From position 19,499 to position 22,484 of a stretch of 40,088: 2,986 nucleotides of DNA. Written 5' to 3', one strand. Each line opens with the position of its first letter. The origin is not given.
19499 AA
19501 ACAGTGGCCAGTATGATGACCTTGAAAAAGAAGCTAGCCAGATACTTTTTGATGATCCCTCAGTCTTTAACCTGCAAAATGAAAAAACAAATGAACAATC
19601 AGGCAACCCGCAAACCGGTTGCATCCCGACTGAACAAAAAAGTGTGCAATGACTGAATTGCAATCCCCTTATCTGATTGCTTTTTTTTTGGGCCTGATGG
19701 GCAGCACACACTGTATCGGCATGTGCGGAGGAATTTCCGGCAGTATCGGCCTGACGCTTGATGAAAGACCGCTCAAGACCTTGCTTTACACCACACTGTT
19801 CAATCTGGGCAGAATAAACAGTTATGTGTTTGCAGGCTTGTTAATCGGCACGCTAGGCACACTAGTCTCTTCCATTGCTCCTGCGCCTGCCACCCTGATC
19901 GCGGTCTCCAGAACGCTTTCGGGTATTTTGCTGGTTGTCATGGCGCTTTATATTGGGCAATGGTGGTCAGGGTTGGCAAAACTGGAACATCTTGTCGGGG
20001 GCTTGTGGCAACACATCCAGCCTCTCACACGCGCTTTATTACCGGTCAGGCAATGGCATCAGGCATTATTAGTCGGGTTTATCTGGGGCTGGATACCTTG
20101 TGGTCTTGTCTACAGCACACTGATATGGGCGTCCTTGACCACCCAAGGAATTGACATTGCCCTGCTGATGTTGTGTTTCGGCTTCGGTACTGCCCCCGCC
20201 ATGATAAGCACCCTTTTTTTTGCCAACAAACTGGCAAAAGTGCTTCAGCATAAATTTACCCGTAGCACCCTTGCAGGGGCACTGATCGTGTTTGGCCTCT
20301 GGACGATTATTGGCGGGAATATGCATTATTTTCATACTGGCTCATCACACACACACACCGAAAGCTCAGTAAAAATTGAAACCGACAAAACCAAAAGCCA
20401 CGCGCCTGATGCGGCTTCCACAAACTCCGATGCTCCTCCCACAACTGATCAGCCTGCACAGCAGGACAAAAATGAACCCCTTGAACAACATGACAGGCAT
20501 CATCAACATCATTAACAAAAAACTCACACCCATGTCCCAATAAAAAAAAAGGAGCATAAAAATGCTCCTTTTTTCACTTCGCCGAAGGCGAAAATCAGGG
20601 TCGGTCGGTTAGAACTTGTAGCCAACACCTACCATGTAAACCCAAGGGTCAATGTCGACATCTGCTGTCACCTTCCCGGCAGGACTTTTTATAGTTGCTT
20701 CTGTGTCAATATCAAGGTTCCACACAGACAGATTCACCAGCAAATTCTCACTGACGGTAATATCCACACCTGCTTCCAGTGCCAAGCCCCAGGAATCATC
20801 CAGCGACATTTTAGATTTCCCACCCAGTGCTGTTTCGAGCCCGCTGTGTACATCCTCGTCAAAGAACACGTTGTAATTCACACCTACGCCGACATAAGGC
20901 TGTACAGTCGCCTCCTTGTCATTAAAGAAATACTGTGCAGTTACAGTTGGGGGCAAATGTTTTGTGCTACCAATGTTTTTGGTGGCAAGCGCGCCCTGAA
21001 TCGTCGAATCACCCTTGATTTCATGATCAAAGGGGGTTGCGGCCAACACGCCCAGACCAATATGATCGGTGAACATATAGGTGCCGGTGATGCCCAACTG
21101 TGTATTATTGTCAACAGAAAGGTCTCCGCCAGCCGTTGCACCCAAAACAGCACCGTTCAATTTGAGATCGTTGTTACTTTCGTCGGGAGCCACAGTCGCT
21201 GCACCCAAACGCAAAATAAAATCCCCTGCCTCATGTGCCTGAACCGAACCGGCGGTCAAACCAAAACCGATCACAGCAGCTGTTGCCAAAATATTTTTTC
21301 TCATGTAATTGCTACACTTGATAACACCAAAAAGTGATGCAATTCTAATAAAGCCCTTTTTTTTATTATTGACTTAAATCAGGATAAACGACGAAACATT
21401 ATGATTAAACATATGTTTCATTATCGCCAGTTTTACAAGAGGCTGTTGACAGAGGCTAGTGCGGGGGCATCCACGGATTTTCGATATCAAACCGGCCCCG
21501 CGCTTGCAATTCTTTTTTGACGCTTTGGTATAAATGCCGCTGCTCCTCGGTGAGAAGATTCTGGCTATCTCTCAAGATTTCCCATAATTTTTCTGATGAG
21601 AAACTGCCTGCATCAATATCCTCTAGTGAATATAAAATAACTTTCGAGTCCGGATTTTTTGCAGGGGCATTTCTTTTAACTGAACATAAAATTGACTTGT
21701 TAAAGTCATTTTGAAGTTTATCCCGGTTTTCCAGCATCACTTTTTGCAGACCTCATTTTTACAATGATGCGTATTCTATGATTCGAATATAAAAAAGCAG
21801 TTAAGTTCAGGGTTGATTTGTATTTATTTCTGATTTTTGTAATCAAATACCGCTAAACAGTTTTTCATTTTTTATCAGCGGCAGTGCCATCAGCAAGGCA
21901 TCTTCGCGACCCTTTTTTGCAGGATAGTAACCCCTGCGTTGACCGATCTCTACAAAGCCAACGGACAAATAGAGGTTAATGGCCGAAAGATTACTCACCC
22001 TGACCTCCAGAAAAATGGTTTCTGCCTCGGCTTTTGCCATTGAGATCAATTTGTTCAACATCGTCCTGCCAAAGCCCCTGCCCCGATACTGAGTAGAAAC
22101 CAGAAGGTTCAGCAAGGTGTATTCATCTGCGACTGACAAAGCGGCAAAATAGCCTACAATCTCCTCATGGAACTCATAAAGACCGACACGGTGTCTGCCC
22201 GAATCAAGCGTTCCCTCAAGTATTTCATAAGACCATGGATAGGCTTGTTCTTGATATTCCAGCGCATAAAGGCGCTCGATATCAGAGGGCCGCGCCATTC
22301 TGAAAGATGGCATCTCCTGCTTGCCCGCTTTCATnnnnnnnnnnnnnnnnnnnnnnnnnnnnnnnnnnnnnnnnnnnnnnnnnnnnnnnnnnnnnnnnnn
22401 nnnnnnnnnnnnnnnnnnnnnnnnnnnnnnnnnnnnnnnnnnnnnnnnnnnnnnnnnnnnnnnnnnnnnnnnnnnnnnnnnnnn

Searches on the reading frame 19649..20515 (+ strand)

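Call 8: search_protein_families(library=pfam, proteins=[window:19649-20515:+])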
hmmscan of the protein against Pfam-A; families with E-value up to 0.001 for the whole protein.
window:19649-20515:+ (288 aa): 1 family
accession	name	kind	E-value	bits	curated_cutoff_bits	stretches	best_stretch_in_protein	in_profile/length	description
PF13386.12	DsbD_2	-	3.3e-47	161.4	24.9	1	10-218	1-199/199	Cytochrome C biogenesis protein transmembrane region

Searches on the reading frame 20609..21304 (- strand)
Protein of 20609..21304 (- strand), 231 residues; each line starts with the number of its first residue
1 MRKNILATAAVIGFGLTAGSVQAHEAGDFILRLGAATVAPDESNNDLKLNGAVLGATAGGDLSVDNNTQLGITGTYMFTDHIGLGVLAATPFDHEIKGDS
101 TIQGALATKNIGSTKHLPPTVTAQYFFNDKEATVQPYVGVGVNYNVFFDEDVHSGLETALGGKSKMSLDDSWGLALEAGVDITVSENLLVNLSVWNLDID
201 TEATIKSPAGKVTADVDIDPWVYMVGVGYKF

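Call 8: search_protein_families(library=pfam, proteins=[window:20609-21304:-])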
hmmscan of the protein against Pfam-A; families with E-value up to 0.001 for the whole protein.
window:20609-21304:- (231 aa): 4 families
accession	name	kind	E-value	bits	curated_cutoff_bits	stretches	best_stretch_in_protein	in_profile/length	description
PF03922.20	OmpW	-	9.4e-66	221.9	24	1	25-231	1-195/195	OmpW family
PF13505.12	OMP_b-brl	-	8.7e-13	49.2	28.7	1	36-231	11-175/175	Outer membrane protein beta-barrel domain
PF03797.25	Autotransporter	-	1.1e-05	25.8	26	0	121-193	177-253/255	Autotransporter beta-domain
PF02462.21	Opacity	-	7.7e-05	23.2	21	0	125-193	38-99/126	Opacity family porin protein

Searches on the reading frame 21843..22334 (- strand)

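Call 8: search_protein_families(library=pfam, proteins=[window:21843-22334:-])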
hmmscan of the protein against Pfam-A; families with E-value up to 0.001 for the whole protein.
window:21843-22334:- (163 aa): 6 families
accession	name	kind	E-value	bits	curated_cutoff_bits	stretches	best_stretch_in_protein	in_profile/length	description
PF00583.31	Acetyltransf_1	-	1.4e-14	54.8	20.7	1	23-127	8-116/116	Acetyltransferase (GNAT) family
PF13508.13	Acetyltransf_7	-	6e-11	43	27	1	52-129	7-84/84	Acetyltransferase (GNAT) domain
PF13673.13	Acetyltransf_10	-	8.6e-11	42.3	23.6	1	36-133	19-113/128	Acetyltransferase (GNAT) domain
PF13420.13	Acetyltransf_4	-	3.9e-07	30.7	24.3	1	19-138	21-145/155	Acetyltransferase (GNAT) domain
PF08445.16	FR47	-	4e-07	30.4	22.1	1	69-132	18-82/86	FR47-like protein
PF13523.12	Acetyltransf_8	-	5.1e-05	23.4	27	1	73-132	80-142/145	Acetyltransferase (GNAT) domain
